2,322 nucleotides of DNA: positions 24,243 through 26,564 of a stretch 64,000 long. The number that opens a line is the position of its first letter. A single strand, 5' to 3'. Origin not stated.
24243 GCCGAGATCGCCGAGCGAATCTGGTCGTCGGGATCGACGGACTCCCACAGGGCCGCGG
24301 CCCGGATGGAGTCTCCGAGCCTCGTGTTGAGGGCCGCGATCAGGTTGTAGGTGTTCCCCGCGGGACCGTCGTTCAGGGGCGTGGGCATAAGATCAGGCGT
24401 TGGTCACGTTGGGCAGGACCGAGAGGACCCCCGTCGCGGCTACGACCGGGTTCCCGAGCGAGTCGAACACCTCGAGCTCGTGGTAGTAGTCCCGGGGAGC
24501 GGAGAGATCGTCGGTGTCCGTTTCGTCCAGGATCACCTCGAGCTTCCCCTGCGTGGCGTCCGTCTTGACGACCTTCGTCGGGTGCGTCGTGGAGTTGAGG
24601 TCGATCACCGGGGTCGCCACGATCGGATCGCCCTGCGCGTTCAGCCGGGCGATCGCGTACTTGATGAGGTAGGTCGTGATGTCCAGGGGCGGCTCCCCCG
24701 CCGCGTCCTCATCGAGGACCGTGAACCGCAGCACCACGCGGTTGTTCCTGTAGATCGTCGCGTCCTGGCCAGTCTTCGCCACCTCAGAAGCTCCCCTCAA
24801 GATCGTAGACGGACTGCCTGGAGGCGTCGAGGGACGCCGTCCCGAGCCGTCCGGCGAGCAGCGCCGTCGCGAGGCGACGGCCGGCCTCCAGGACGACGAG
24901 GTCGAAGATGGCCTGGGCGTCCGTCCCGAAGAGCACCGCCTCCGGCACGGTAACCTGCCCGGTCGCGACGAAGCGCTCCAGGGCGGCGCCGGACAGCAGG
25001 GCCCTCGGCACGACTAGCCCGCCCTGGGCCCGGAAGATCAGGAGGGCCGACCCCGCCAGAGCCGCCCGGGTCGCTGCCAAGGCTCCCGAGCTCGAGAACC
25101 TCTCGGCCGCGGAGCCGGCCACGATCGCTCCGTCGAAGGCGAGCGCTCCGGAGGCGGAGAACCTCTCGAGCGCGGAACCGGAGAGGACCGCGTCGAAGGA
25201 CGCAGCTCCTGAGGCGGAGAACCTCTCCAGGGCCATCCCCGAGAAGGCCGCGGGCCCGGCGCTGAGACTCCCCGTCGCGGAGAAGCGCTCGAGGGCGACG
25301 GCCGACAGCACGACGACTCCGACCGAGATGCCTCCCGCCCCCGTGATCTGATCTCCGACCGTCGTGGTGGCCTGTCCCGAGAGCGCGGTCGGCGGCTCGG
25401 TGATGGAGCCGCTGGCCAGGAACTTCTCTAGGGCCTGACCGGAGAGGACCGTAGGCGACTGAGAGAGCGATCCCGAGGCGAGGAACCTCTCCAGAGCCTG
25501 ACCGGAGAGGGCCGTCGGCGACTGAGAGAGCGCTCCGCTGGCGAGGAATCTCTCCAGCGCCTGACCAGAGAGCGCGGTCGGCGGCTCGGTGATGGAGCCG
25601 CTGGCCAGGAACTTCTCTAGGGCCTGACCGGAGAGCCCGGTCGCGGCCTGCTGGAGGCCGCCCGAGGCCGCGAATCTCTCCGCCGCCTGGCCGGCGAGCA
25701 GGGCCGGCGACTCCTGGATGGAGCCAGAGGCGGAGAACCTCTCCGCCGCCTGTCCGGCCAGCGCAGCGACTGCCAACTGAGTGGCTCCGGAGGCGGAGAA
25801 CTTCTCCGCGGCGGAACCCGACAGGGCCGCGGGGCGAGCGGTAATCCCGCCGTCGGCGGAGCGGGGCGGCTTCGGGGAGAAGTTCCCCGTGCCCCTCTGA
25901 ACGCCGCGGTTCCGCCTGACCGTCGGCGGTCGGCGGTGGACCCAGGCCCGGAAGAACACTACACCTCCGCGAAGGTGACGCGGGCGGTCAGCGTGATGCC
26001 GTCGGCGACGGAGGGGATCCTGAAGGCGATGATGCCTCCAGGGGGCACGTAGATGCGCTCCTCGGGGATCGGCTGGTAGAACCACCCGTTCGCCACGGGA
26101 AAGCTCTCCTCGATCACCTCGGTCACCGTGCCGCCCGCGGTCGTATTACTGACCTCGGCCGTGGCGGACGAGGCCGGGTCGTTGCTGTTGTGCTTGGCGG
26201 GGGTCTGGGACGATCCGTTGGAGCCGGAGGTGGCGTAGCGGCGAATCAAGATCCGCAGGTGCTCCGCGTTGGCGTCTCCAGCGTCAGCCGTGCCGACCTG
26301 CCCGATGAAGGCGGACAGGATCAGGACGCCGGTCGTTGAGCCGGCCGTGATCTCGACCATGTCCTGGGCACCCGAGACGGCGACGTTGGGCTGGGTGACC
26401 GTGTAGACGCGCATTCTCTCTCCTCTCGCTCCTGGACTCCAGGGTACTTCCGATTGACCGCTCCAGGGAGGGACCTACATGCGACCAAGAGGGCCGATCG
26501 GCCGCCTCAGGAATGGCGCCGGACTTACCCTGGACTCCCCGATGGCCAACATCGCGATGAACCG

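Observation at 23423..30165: ~7 kb accessory block between the Mu F-like head gene and the portal, which are normally adjacent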

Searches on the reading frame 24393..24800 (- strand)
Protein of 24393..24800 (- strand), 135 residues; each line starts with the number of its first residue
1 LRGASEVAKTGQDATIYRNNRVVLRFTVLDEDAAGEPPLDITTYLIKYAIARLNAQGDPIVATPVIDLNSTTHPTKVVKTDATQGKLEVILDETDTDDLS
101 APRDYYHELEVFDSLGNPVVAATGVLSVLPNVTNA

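Call 4: search_protein_families(library=pfam, proteins=[window:24393-24800:-], max_evalue=0.1)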
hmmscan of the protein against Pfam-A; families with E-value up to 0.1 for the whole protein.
window:24393-24800:- (135 aa): 0 families

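Call 5: search_protein_families(library=phrogs, proteins=[window:24393-24800:-], max_evalue=0.1)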
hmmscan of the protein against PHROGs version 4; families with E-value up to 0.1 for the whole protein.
window:24393-24800:- (135 aa): 1 family
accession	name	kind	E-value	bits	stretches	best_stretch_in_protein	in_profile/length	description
phrog_1084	-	unknown function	4.9e-07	30.9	1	10-134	6-116/123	unknown function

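Call 20: search_protein_families(library=ncbifam, proteins=[window:24393-24800:-], max_evalue=0.05)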
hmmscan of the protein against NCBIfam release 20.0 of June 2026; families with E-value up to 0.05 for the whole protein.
window:24393-24800:- (135 aa): 0 families

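Call 21: search_protein_families(library=padloc, proteins=[window:24393-24800:-], max_evalue=0.05)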
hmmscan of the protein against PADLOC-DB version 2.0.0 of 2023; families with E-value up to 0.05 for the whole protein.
window:24393-24800:- (135 aa): 0 families

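Call 42: search_solved_structures(query=window:24393-24800:-, max_evalue=1)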
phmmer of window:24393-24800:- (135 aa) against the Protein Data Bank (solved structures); distinct sequences matched with E-value up to 1: 0.

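Call 82: search_dna_similar(query=window:24393-24800:-, collection=phages, mode=protein, max_rows=25, max_evalue=0.01)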
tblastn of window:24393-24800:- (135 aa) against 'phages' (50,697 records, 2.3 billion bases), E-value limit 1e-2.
No match.

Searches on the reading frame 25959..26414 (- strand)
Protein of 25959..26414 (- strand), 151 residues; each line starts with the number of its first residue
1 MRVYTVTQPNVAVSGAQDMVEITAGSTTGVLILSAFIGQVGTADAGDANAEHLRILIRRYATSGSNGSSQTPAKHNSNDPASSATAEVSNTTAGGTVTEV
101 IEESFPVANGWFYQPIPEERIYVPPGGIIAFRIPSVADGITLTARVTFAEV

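Call 4: search_protein_families(library=pfam, proteins=[window:25959-26414:-], max_evalue=0.1)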
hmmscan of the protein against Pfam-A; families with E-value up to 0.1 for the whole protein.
window:25959-26414:- (151 aa): 0 families

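Call 5: search_protein_families(library=phrogs, proteins=[window:25959-26414:-], max_evalue=0.1)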
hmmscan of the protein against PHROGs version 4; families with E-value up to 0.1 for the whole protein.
window:25959-26414:- (151 aa): 0 families

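Call 20: search_protein_families(library=ncbifam, proteins=[window:25959-26414:-], max_evalue=0.05)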
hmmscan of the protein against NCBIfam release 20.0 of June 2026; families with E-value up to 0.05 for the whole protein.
window:25959-26414:- (151 aa): 0 families

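Call 21: search_protein_families(library=padloc, proteins=[window:25959-26414:-], max_evalue=0.05)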
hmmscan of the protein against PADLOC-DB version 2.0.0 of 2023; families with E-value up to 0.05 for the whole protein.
window:25959-26414:- (151 aa): 0 families

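Call 33: find_homologous_proteins(query=window:25959-26414:-)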
Query window:25959-26414:- (151 aa): 3 proteins with E <= 0.001 among 172 candidates.
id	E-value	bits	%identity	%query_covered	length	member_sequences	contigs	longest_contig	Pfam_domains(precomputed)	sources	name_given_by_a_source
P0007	1.9e-90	318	100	100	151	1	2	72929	-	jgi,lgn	jgi:hypothetical protein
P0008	2.3e-16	78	44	80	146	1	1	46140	-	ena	-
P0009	5.5e-14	70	39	99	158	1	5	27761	-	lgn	-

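Call 34: find_encoding_contigs(protein=P0008, flank=10000, max_places=2)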
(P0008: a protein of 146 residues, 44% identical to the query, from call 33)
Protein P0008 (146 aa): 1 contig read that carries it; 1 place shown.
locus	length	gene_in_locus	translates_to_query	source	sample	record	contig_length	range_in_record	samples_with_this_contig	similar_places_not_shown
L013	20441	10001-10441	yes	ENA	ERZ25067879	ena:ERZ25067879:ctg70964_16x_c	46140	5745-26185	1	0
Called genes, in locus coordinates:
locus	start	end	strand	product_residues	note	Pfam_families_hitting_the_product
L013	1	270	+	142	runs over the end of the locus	PF01844:HNH (weak)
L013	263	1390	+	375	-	-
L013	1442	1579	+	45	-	-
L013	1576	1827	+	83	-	-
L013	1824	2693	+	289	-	PF12684:DUF3799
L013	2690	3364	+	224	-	-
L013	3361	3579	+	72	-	-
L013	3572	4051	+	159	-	PF25311:WDGH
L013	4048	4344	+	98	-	-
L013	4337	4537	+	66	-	-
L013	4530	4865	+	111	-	-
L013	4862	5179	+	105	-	PF26802:DUF8270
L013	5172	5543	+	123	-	-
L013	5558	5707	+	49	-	-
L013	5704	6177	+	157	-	-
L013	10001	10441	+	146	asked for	-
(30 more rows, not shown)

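Call 35: find_encoding_contigs(protein=P0009, flank=10000, max_places=3)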
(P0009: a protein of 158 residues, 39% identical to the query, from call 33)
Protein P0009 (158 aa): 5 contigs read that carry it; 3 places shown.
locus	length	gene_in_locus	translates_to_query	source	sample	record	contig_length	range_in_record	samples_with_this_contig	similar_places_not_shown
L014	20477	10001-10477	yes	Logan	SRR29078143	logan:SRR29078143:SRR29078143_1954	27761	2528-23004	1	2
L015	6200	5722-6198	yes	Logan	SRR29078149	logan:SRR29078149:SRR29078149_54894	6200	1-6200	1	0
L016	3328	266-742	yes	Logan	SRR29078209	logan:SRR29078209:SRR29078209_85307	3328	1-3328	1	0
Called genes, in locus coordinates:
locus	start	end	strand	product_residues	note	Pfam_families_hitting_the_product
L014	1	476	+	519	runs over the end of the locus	PF03237:Terminase_6N (faint), PF04466:Terminase_3 (faint)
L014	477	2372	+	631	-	-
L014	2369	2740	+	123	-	-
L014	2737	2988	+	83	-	-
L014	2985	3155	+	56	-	-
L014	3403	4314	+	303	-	-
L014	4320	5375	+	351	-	-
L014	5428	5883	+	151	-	-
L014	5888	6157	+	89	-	-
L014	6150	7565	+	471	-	PF13489:Methyltransf_23, PF08241:Methyltransf_11, PF08242:Methyltransf_12, PF13649:Methyltransf_25, PF13847:Methyltransf_31 (weak)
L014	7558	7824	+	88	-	-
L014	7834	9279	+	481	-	-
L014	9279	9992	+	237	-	-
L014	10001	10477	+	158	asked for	-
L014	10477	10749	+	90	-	-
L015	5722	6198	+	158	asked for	?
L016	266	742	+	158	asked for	-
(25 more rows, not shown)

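Call 36: find_encoding_contigs(protein=P0007, flank=10000, max_places=3)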
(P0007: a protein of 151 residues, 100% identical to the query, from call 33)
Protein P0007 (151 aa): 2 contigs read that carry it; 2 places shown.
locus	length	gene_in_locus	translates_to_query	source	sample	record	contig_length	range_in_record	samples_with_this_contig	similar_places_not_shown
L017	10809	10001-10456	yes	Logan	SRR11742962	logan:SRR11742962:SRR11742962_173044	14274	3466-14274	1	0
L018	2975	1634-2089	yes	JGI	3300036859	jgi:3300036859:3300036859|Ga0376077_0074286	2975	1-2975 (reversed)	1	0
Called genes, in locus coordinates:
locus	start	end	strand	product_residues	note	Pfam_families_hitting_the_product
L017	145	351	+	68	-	-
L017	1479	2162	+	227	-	-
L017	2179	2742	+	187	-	-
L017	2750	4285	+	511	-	PF17289:Terminase_6C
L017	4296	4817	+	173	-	-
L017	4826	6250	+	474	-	PF06074:Portal_Mu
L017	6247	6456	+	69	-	-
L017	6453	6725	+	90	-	-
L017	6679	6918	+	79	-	-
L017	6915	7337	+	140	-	-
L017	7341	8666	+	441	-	PF00884:Sulfatase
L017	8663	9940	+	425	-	-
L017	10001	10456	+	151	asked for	-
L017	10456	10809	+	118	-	?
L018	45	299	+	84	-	-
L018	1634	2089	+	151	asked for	-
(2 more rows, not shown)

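Call 38: search_solved_structures(query=window:25959-26414:-, max_evalue=1)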
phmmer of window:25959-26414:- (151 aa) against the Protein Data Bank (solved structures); distinct sequences matched with E-value up to 1: 0.

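Call 65: predict_structure(alignment_id=A2)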
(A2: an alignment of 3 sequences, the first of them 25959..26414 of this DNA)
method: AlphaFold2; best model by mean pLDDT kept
length: 151 residues; sequences in the alignment: 3
mean_pLDDT: 82.2   pTM: 0.79
mean pLDDT of the five models: 82.2, 78.2, 77.2, 76.4, 66.7
residues with pLDDT >= 90: 49; 70-90: 81; 50-70: 20; < 50: 1
segments of 3 or more residues with pLDDT < 50: none
pLDDT, mean of each block of 10 residues (from residue 1): 86 81 91 90 58 86 73 73 83 75 86 91 92 76 90 88
secondary structure, 60 per line:
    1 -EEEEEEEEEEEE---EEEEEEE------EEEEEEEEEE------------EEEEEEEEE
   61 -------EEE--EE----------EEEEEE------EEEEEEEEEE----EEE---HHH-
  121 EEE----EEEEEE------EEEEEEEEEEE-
elements in order: E2-13 E17-23 E30-39 E52-60 E68-70 E85-90 E97-106 E111-113 E121-123 E128-133 E140-150

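Call 74: find_related_loci(query=A2, collection=viral_contigs, flank=8000)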
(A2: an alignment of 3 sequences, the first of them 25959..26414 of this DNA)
Query A2 (151 aa) in viral_contigs; peptide patterns used: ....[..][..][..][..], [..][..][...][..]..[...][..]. (x = any residue, [..] = any of these).
178 stretches matched a pattern; 64 encode a relative of the query (tblastn E <= 1e-3); 64 distinct loci.
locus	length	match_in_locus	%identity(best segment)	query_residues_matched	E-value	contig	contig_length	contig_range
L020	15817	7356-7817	40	3-151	5e-25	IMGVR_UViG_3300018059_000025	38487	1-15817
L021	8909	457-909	40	2-151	7e-24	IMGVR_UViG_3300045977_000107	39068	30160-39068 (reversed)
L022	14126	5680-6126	39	2-151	6e-23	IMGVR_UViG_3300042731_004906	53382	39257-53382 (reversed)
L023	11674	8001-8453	40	2-150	5e-23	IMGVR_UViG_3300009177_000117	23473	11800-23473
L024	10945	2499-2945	39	2-151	6e-23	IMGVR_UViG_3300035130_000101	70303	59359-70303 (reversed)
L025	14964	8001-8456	40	1-150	1e-21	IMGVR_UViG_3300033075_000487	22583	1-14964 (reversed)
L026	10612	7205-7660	42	2-151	5e-21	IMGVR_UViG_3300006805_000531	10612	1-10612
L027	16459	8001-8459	39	2-151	1e-19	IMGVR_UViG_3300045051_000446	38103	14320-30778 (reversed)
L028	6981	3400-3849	42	3-151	6e-19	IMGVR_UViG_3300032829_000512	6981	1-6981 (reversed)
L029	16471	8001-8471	38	1-151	6e-19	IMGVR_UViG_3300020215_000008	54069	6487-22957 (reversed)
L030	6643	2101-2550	42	3-151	1e-18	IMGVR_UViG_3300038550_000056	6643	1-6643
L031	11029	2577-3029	39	2-151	6e-18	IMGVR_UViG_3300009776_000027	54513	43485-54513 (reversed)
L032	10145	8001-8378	40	2-130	1e-17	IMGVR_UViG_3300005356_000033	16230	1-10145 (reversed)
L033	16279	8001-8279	48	2-92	2e-17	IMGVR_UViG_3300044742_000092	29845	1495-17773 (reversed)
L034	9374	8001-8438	36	2-151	2e-17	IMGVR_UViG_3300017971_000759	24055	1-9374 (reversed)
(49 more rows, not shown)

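Call 80: search_protein_families(library=pfam, alignment_id=A3, max_evalue=0.001)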
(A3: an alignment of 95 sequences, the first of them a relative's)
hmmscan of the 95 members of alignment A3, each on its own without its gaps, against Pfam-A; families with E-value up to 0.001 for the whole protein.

A. member 1, L020:6907-7335:+ (142 aa): 0 families

B. families by the number of members that match (of 95 scanned): 9 families
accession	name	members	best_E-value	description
PF13385.13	Laminin_G_3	5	1.1e-19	Concanavalin A-like lectin/glucanases superfamily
PF06791.18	TMP_2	2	3.5e-49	Prophage tail length tape measure protein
PF12236.14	Head-tail_con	1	1.1e-131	Bacteriophage head to tail connecting protein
PF02156.21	Glyco_hydro_26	1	4e-12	Glycosyl hydrolase family 26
PF23148.1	Gp77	1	6.2e-12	Podophage GP4 fiber-tail adaptor protein gp77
PF13861.12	FLgD_tudor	1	5.5e-08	FlgD Tudor-like domain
PF14262.12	Cthe_2159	1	1.3e-05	Carbohydrate-binding domain-containing protein Cthe_2159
PF25193.1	DPC1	1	0.00015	Diatom pyrenoid component 1 motif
PF23140.1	Gp80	1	0.00052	Podophage GP4 fiber I protein gp80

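Call 81: search_protein_families(library=phrogs, alignment_id=A3, max_evalue=0.00001)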
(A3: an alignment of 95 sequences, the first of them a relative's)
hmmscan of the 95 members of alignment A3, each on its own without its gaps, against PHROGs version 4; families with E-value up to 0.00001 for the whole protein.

A. member 1, L020:6907-7335:+ (142 aa): 1 family
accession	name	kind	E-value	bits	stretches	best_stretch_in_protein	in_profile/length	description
phrog_4924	-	tail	8.9e-06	24.9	0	72-120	130-179/1022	short tail fiber protein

B. families by the number of members that match (of 95 scanned): 33 families (the first 25 are shown)
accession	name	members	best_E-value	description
phrog_24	-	3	9.2e-76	tail length tape measure protein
phrog_25966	-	3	1.9e-67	tail length tape measure protein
phrog_14065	-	3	3.2e-27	-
phrog_8510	-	3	1.2e-13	virion structural protein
phrog_2448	-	3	1.2e-12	-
phrog_1696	-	3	1.7e-07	major tail protein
phrog_20739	-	2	2.3e-31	tail length tape measure protein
phrog_4498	-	2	6.3e-29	tail length tape measure protein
phrog_3827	-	2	5e-28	tail length tape measure protein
phrog_5918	-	2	6.3e-21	-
phrog_8917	-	2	6.1e-20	-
phrog_24476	-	2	9.2e-12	phosphodiesterase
phrog_4924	-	2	1.3e-06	short tail fiber protein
phrog_332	-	1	1.6e-155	head-tail adaptor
phrog_21643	-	1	9.7e-44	-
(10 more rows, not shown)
